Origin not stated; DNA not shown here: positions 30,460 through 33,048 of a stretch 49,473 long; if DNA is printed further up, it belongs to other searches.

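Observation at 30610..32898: T9SS cargo with three CxxC/His modules, Asp-rich calcium-type linkers, an N-terminal Cys-rich domain and an internal signal-peptide-like segment with no start codon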

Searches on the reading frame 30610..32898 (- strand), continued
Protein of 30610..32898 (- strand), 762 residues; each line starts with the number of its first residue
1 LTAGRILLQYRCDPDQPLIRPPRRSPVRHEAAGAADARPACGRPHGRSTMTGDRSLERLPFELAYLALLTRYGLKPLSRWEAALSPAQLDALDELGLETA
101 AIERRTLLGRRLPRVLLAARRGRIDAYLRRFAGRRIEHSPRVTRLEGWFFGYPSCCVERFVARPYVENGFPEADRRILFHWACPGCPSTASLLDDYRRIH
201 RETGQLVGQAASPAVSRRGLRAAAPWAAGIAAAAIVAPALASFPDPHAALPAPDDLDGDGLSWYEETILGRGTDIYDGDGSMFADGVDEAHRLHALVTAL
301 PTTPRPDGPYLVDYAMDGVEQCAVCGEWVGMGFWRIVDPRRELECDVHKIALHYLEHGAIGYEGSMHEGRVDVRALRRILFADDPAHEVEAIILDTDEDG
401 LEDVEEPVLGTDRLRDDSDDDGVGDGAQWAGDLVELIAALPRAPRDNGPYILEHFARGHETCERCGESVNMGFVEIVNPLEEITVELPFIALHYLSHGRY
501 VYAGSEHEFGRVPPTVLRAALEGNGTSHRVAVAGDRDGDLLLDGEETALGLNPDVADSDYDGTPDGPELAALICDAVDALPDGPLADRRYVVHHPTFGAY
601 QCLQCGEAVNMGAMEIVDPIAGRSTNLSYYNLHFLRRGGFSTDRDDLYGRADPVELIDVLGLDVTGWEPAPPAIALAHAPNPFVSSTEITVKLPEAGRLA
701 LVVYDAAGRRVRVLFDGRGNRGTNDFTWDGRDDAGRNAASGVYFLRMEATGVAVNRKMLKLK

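Call 10: search_solved_structures(query=A1, max_evalue=1, show_alignments=3)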
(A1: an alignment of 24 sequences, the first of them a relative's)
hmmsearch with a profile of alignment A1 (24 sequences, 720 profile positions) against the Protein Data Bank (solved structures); distinct sequences matched with E-value up to 1: 18.
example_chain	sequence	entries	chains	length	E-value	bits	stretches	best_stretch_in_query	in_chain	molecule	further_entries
3osv_A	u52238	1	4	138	1.5e-08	36.6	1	645-706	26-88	Flagellar basal-body rod modification protein FlgD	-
7eh9_A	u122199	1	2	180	2.7e-07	32.4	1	646-706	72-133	Basal-body rod modification protein FlgD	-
7bhq_A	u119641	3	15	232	4.4e-07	31.7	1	647-706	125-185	Basal-body rod modification protein FlgD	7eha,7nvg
3c12_A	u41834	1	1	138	6.5e-06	27.9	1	648-708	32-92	Flagellar protein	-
6za2_A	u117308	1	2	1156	9.9e-05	24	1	628-719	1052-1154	Por secretion system protein porU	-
5m11_A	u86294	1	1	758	0.0025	19.3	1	628-705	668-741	Immunoreactive 84kD antigen PG93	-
7c7r_B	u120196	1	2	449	0.01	17.3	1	490-527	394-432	Biofilm-associated surface protein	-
7c7u_A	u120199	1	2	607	0.019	16.4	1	490-527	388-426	Biofilm-associated surface protein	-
4zzf_A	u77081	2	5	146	0.025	16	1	675-709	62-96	Flagellar basal body rod modification protein | Basal-body rod modification protein FlgD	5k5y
4zzk_A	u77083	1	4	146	0.025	16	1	675-709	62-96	Basal-body rod modification protein FlgD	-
1xf1_A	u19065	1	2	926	0.25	12.7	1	678-710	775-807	C5a peptidase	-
8bty_A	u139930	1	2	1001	0.27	12.6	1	678-710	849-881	C5a peptidase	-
6mi5_X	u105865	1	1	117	0.71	11.2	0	349-402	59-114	Lanmodulin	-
9ifo_A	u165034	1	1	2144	0.73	11.2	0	650-697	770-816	Teneurin-Like Protein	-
3eif_A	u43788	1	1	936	0.75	11.1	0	678-710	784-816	C5a peptidase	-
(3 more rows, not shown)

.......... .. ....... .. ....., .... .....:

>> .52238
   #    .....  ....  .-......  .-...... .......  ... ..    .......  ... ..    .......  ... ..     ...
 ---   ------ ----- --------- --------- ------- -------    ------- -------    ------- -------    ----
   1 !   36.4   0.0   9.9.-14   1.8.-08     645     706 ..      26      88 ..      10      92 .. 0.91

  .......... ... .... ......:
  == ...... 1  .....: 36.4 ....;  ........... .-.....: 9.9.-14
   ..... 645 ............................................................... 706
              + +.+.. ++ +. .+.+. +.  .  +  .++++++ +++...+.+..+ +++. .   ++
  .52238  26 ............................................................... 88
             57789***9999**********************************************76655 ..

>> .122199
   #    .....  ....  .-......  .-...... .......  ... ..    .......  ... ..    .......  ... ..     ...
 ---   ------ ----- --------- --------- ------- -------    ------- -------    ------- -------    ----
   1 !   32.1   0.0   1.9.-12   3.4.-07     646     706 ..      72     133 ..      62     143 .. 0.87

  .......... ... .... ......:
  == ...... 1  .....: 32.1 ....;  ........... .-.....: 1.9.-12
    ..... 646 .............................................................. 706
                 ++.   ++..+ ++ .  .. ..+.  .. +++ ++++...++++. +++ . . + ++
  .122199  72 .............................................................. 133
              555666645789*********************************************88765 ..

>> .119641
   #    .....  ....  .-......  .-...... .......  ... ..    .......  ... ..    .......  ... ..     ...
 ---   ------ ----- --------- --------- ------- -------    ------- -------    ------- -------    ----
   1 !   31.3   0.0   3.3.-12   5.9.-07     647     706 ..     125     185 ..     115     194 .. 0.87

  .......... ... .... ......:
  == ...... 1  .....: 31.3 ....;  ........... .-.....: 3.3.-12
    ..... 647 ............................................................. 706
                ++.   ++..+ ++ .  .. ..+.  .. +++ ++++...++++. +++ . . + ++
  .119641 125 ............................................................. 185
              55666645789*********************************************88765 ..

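Call 11: search_protein_families(library=pfam, proteins=[P0089, P0115, P0002, P0013, P0035, P0045, P0069, P0112, P0007, P0103], max_evalue=0.5)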
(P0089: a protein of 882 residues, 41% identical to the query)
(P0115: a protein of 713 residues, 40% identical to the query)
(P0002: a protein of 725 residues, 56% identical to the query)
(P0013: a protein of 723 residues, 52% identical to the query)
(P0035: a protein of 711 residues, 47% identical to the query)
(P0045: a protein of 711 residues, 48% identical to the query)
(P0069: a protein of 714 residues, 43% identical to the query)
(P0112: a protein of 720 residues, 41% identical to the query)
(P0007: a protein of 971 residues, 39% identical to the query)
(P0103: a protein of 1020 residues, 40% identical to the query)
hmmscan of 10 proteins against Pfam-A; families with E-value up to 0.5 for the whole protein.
P0089 (882 aa): 6 families
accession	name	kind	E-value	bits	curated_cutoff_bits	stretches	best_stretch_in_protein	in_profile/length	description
PF13860.13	FlgD_ig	-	1.3e-07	32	27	1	819-869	25-75/79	FlgD Ig-like domain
PF24446.1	DUF7565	-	4.4e-06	27.4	27.1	0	562-585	30-53/92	Family of unknown function (DUF7565)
PF13585.12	CHU_C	-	0.00014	22.4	27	1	818-871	28-75/86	CHU_C Type IX secretion signal domain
PF18884.5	TSP3_bac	-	0.0013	19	25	1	637-658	1-22/22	Bacterial TSP3 repeat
PF18962.6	Por_Secre_tail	-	0.04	14.7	27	1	787-879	2-74/75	Secretion system C-terminal sorting domain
PF13405.12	EF-hand_6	-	0.093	13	25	0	240-254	10-24/30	EF-hand domain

P0115 (713 aa): 6 families
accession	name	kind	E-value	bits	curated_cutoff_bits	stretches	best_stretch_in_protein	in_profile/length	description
PF13860.13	FlgD_ig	-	5.1e-08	33.2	27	1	639-694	11-69/79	FlgD Ig-like domain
PF18884.5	TSP3_bac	-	4.6e-06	26.8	25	1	349-367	1-19/22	Bacterial TSP3 repeat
PF04467.17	DUF483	-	0.014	15.9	25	1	92-113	35-55/122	Protein of unknown function (DUF483)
PF18962.6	Por_Secre_tail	-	0.086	13.6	27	1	629-704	3-68/75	Secretion system C-terminal sorting domain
PF24446.1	DUF7565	-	0.14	13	27.1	0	407-430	30-53/92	Family of unknown function (DUF7565)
PF13913.12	zf-C2HC_2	-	0.26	11.5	27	1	407-417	3-13/25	zinc-finger of a C2HC-type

P0002 (725 aa): 4 families
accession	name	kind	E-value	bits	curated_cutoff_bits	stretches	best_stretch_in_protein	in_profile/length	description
PF13860.13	FlgD_ig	-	1.1e-11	45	27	1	648-708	10-71/79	FlgD Ig-like domain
PF18962.6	Por_Secre_tail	-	7.4e-05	23.4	27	1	643-721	3-73/75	Secretion system C-terminal sorting domain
PF13585.12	CHU_C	-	0.012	16.2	27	1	658-712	25-72/86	CHU_C Type IX secretion signal domain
PF10825.13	DUF2752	-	0.12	12.9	27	0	127-144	4-21/49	Protein of unknown function (DUF2752)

P0013 (723 aa): 5 families
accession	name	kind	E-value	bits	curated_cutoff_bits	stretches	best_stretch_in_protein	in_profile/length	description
PF13860.13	FlgD_ig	-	2.6e-10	40.6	27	1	646-708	8-73/79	FlgD Ig-like domain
PF18962.6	Por_Secre_tail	-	1.4e-05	25.8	27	1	641-714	3-68/75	Secretion system C-terminal sorting domain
PF18884.5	TSP3_bac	-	3.3e-05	24.1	25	1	496-511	1-16/22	Bacterial TSP3 repeat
PF24446.1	DUF7565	-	0.0085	16.9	27.1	0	281-299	30-48/92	Family of unknown function (DUF7565)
PF13585.12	CHU_C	-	0.018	15.6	27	1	657-710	26-72/86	CHU_C Type IX secretion signal domain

P0035 (711 aa): 5 families
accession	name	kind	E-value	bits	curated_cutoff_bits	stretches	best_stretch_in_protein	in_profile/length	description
PF13860.13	FlgD_ig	-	4.5e-09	36.6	27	1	633-696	8-73/79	FlgD Ig-like domain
PF18884.5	TSP3_bac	-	0.0092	16.3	25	1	479-490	1-12/22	Bacterial TSP3 repeat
PF24446.1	DUF7565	-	0.018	15.8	27.1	0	265-285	30-50/92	Family of unknown function (DUF7565)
PF04467.17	DUF483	-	0.02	15.3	25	1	92-113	38-55/122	Protein of unknown function (DUF483)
PF03742.19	PetN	-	0.098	13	20.3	1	168-185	5-22/29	PetN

P0045 (711 aa): 2 families
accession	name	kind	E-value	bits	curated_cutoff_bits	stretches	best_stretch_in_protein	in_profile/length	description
PF13860.13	FlgD_ig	-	3.9e-07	30.4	27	1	638-697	15-74/79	FlgD Ig-like domain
PF04467.17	DUF483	-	0.022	15.2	25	1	92-113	38-55/122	Protein of unknown function (DUF483)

P0069 (714 aa): 5 families
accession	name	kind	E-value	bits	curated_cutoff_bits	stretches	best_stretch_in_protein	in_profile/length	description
PF13860.13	FlgD_ig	-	0.00029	21.2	27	1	638-696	11-70/79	FlgD Ig-like domain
PF24446.1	DUF7565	-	0.0048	17.7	27.1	0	266-285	30-49/92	Family of unknown function (DUF7565)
PF04467.17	DUF483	-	0.0062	17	25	1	84-113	36-55/122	Protein of unknown function (DUF483)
PF03107.22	C1_2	-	0.15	12.9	26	0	540-557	11-28/48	C1 domain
PF18962.6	Por_Secre_tail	-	0.28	11.9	27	0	630-710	3-73/75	Secretion system C-terminal sorting domain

P0112 (720 aa): 6 families
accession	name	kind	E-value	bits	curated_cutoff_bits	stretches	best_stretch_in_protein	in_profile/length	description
PF13860.13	FlgD_ig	-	3.6e-06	27.3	27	1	652-704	15-72/79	FlgD Ig-like domain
PF18962.6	Por_Secre_tail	-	0.00021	21.9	27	1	638-716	1-73/75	Secretion system C-terminal sorting domain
PF13585.12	CHU_C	-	0.0056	17.2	27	1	659-710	29-75/86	CHU_C Type IX secretion signal domain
PF18884.5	TSP3_bac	-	0.017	15.4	25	1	494-506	1-13/22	Bacterial TSP3 repeat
PF04467.17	DUF483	-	0.16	12.5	25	1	92-113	35-55/122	Protein of unknown function (DUF483)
PF02847.23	MA3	-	0.24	11.8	23.2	1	400-449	44-94/113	MA3 domain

P0007 (971 aa): 5 families
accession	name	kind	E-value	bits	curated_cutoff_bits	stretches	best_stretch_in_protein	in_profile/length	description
PF24446.1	DUF7565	-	0.0013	19.5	27.1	1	268-307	16-56/92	Family of unknown function (DUF7565)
PF04467.17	DUF483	-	0.013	15.9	25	1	76-113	29-55/122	Protein of unknown function (DUF483)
PF17981.7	ADD_ATRX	-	0.033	14.5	25.7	1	705-719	9-23/56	Cysteine Rich ADD domain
PF23545.1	Zn_ribbon_HMPTM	-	0.075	13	27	0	310-322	28-40/45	HMPTM N-terminal zinc ribbon domain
PF14353.12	CpXC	-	0.11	12.9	25.4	0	429-446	3-20/121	CpXC protein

P0103 (1020 aa): 4 families
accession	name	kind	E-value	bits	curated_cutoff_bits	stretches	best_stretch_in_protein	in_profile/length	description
PF18884.5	TSP3_bac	-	1.1e-06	28.7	25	3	828-846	1-19/22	Bacterial TSP3 repeat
PF04467.17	DUF483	-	0.016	15.7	25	1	135-161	29-54/122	Protein of unknown function (DUF483)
PF14353.12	CpXC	-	0.059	13.8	25.4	0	477-497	2-22/121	CpXC protein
PF12760.12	Zn_ribbon_IS1595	-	0.34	11.3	25.4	0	477-491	20-34/46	Transposase zinc-ribbon domain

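Call 19: find_encoding_contigs(protein=P0001, flank=10000, max_places=2)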
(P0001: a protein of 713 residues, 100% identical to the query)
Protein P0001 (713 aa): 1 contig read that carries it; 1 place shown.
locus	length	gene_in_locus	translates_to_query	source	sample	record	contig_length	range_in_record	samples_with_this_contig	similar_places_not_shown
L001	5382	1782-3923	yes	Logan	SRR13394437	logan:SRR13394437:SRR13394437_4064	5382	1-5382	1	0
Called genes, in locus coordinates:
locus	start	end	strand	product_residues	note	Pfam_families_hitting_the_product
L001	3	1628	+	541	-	?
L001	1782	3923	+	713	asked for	PF13860:FlgD_ig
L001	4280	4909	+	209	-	PF13505:OMP_b-brl, PF13568:OMP_b-brl_2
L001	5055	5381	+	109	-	?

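Call 21: find_encoding_contigs(protein=P0013, flank=8000, max_places=2)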
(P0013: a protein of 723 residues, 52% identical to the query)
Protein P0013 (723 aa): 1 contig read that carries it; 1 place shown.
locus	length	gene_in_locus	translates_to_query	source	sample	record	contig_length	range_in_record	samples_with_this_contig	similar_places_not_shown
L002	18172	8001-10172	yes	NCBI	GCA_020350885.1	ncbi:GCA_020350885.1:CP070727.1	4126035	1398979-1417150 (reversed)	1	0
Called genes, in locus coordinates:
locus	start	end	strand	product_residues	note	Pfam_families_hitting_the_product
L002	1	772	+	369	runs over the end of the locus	PF13472:Lipase_GDSL_2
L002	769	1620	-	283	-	-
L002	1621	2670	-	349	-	-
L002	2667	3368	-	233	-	-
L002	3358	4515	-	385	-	PF13421:Band_7_1, PF01145:Band_7, PF17032:Zn_ribbon_15 (faint), PF07191:Zn_ribbon_6 (faint), PF12773:DZR, PF13240:Zn_Ribbon_1 (weak), PF12773:DZR, PF13240:Zn_Ribbon_1, +4 more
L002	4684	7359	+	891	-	PF17900:Peptidase_M1_N, PF01433:Peptidase_M1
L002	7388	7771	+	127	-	-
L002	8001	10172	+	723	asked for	PF13860:FlgD_ig, PF18962:Por_Secre_tail (weak)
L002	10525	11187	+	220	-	PF13505:OMP_b-brl, PF13568:OMP_b-brl_2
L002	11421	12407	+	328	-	PF01209:Ubie_methyltran, PF13489:Methyltransf_23, PF08241:Methyltransf_11, PF08242:Methyltransf_12, PF13649:Methyltransf_25, PF13847:Methyltransf_31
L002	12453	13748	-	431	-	PF00266:Aminotran_5, PF22580:KYNU_C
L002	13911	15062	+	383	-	PF13439:Glyco_transf_4, PF13477:Glyco_trans_4_2 (weak), PF13579:Glyco_trans_4_4, PF00534:Glycos_transf_1, PF13692:Glyco_trans_1_4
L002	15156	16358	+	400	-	PF01522:Polysacc_deac_1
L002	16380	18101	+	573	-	PF27533:CapK_C, PF02261:Asp_decarbox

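Call 22: find_encoding_contigs(protein=P0059, flank=8000, max_places=1)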
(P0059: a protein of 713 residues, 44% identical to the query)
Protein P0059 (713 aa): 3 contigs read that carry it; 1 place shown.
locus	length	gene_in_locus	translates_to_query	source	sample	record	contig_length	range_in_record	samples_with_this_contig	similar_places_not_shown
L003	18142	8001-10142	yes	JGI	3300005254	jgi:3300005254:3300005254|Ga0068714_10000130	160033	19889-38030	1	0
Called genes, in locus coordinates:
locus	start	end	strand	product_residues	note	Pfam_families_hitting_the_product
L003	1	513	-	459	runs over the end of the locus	PF00675:Peptidase_M16, PF05193:Peptidase_M16_C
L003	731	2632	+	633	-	-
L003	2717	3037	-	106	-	-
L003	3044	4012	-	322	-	-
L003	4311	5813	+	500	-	PF13860:FlgD_ig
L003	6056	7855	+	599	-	PF00009:GTP_EFTU, PF01926:MMR_HSR1 (faint), PF22042:EF-G_D2 (weak), PF03144:GTP_EFTU_D2, PF00679:EFG_C, PF21018:BipA_C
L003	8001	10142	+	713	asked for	PF13860:FlgD_ig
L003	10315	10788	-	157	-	-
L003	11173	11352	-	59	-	-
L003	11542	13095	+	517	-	PF13229:Beta_helix (weak), PF02415:Chlam_PMP (faint), PF13229:Beta_helix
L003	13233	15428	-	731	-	-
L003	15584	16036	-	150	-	-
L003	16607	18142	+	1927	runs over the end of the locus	PF01364:Peptidase_C25, PF13517:FG-GAP_3 (faint), PF13860:FlgD_ig (weak)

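Call 23: find_encoding_contigs(protein=P0069, flank=8000, max_places=1)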
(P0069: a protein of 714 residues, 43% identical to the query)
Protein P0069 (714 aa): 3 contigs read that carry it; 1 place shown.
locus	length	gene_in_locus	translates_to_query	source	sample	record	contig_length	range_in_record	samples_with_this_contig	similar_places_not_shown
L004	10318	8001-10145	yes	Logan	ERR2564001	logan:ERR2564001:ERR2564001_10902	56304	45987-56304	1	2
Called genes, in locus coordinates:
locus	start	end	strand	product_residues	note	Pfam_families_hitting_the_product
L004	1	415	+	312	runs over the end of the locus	PF02423:OCD_Mu_crystall, PF01488:Shikimate_DH (faint)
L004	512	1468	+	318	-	PF12706:Lactamase_B_2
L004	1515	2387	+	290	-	PF13527:Acetyltransf_9 (faint), PF00583:Acetyltransf_1, PF13302:Acetyltransf_3 (faint), PF13673:Acetyltransf_10 (faint), PF13508:Acetyltransf_7 (weak), PF14542:Acetyltransf_CG (faint), PF00583:Acetyltransf_1 (weak)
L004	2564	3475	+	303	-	PF00005:ABC_tran, PF13304:AAA_21, PF13732:DrrA1-3_C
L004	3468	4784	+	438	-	PF12698:ABC2_membrane_3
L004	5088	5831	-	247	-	PF24517:CBM96 (faint)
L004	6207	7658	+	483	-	PF01435:Peptidase_M48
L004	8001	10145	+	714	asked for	-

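Call 24: find_encoding_contigs(protein=P0008, flank=8000, max_places=1)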
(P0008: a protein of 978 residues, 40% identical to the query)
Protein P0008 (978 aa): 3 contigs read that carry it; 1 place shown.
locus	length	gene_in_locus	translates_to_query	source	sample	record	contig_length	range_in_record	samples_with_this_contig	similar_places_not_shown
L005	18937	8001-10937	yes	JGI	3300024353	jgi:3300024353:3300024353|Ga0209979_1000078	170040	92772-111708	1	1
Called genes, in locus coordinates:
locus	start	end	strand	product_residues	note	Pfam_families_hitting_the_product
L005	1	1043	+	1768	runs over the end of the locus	PF22073:Cep192_D4, PF22544:HYDIN_VesB_CFA65-like_Ig (weak), PF12371:TMEM131_like_N (weak), PF15780:ASH, PF22544:HYDIN_VesB_CFA65-like_Ig, PF15780:ASH, PF22544:HYDIN_VesB_CFA65-like_Ig, PF16403:Bact_surface_Ig-like, +8 more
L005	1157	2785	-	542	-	PF00171:Aldedh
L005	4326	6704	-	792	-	PF14072:DndB, PF04326:SLFN_AlbA_2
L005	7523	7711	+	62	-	-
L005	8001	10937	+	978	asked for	-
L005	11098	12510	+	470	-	PF12704:MacB_PCD, PF02687:FtsX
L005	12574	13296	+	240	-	PF00005:ABC_tran, PF13304:AAA_21 (weak)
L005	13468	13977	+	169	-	PF02151:UVR (weak)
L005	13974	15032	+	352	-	PF00217:ATP-gua_Ptrans, PF27454:McsB_C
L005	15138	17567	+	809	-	PF02861:Clp_N, PF13191:AAA_16 (weak), PF23569:NBD_SMAX1, PF00004:AAA, PF17871:AAA_lid_9, PF07724:AAA_2, PF07728:AAA_5, PF10431:ClpB_D2-small, +5 more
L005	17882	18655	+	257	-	PF02405:MlaE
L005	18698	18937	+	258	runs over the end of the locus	PF00005:ABC_tran, PF13304:AAA_21 (faint)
